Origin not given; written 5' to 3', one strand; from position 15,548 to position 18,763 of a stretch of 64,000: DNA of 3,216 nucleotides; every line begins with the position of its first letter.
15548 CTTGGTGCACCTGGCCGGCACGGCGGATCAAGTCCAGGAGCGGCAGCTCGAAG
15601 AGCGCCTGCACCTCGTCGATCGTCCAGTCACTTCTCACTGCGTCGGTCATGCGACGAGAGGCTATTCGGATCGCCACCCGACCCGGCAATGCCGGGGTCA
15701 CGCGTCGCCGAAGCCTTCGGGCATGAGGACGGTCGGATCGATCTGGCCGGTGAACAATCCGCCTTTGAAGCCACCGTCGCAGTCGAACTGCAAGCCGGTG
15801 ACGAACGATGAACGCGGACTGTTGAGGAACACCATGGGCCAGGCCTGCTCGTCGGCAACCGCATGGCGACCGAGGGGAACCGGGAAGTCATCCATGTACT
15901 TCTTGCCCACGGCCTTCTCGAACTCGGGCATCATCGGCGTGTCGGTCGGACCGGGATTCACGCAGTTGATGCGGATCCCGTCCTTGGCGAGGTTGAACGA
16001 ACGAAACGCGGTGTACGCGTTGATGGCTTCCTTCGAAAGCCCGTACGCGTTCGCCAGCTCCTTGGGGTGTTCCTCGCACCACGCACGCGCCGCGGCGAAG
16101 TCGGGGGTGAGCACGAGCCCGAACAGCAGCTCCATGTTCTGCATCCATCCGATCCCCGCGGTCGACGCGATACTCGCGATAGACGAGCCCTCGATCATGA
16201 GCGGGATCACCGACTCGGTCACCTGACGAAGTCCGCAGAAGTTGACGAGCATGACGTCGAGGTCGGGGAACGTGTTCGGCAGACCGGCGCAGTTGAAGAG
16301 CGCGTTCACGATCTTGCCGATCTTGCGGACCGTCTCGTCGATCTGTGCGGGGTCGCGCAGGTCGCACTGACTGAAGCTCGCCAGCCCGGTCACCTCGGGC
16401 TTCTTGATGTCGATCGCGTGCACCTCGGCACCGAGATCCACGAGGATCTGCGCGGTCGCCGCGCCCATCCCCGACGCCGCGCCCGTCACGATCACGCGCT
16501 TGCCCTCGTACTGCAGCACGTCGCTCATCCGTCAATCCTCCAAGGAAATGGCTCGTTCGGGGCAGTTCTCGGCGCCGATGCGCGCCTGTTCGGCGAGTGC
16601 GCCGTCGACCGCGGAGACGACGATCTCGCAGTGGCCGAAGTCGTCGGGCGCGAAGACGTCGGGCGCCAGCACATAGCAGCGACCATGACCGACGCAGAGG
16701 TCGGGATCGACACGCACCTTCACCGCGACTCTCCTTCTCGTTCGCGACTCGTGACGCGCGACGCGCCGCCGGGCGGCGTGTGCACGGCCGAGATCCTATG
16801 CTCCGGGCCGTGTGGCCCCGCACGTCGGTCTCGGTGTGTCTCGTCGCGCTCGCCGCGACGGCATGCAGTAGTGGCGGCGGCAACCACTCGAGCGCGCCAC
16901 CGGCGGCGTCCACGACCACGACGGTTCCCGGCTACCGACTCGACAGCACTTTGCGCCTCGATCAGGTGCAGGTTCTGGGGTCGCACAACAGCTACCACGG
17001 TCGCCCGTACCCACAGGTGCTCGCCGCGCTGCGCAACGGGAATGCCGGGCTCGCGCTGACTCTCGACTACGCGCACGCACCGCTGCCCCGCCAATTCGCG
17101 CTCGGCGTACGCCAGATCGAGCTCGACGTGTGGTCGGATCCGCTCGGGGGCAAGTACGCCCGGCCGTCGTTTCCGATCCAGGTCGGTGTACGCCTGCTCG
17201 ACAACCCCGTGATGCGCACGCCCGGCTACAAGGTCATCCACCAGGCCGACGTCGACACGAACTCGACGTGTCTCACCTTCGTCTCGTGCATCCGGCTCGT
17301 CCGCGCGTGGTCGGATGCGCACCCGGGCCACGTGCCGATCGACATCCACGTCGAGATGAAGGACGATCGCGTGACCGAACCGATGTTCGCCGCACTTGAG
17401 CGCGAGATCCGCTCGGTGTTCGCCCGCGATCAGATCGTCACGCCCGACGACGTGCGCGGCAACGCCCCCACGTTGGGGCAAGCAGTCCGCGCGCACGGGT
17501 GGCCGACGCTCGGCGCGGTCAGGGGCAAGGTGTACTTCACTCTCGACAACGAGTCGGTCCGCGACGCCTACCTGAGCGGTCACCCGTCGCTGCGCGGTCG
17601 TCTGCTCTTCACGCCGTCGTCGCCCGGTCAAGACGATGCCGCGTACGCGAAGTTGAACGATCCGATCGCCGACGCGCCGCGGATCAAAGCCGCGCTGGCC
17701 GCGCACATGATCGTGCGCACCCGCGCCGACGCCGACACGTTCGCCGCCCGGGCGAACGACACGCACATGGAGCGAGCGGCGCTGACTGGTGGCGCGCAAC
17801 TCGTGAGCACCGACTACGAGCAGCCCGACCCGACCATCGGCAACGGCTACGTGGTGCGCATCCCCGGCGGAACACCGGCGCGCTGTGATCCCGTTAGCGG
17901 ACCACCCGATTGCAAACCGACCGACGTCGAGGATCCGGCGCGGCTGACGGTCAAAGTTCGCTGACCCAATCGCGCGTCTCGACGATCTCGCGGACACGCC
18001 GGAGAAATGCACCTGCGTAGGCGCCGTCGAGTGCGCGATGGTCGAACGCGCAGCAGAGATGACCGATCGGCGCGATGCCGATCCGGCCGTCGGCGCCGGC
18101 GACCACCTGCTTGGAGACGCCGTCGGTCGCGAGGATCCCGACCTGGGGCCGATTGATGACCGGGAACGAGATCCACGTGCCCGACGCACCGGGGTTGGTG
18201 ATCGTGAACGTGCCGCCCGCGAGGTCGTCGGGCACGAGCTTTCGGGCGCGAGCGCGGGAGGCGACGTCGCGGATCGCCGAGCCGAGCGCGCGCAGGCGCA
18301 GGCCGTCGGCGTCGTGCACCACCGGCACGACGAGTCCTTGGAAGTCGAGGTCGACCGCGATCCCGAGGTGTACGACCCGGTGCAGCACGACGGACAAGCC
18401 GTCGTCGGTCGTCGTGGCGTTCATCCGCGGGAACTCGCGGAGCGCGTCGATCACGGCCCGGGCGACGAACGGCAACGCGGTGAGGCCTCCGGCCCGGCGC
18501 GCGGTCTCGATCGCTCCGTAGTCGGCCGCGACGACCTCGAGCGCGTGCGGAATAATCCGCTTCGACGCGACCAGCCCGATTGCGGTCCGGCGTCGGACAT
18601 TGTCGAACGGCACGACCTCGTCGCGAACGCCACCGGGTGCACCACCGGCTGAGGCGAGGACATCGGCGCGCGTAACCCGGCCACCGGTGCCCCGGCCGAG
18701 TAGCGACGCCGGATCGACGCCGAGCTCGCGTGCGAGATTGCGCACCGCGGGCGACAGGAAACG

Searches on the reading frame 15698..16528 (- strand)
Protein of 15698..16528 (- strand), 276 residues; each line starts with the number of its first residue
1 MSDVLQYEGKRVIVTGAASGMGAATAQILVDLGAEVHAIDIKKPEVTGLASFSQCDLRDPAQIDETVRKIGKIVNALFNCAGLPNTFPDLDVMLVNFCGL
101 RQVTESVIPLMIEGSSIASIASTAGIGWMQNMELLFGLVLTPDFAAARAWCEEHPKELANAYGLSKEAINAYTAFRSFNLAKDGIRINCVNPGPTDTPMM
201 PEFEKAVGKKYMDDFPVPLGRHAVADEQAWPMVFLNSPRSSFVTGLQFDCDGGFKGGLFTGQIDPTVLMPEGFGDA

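Call 26: search_protein_families(library=pfam, proteins=[window:15698-16528:-], max_evalue=0.0001)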
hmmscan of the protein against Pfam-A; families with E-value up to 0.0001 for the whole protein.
window:15698-16528:- (276 aa): 3 families
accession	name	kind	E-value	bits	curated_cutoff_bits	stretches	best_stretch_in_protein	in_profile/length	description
PF13561.12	adh_short_C2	-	2.9e-29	102.8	27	2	159-254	140-235/236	Enoyl-(Acyl carrier protein) reductase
PF00106.31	adh_short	-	9.1e-24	84.5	26.6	2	10-125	1-139/195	short chain dehydrogenase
PF01370.27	Epimerase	-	3.6e-05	23.7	20.9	1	12-88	1-82/240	NAD dependent epimerase/dehydratase family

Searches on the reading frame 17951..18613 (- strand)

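Call 26: search_protein_families(library=pfam, proteins=[window:17951-18613:-], max_evalue=0.0001)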
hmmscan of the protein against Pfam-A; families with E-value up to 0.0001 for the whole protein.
window:17951-18613:- (220 aa): 1 family
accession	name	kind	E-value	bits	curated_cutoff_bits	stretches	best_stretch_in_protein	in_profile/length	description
PF00198.28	2-oxoacid_dh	-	5.8e-55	186.7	23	1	2-213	8-226/232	2-oxoacid dehydrogenases acyltransferase (catalytic domain)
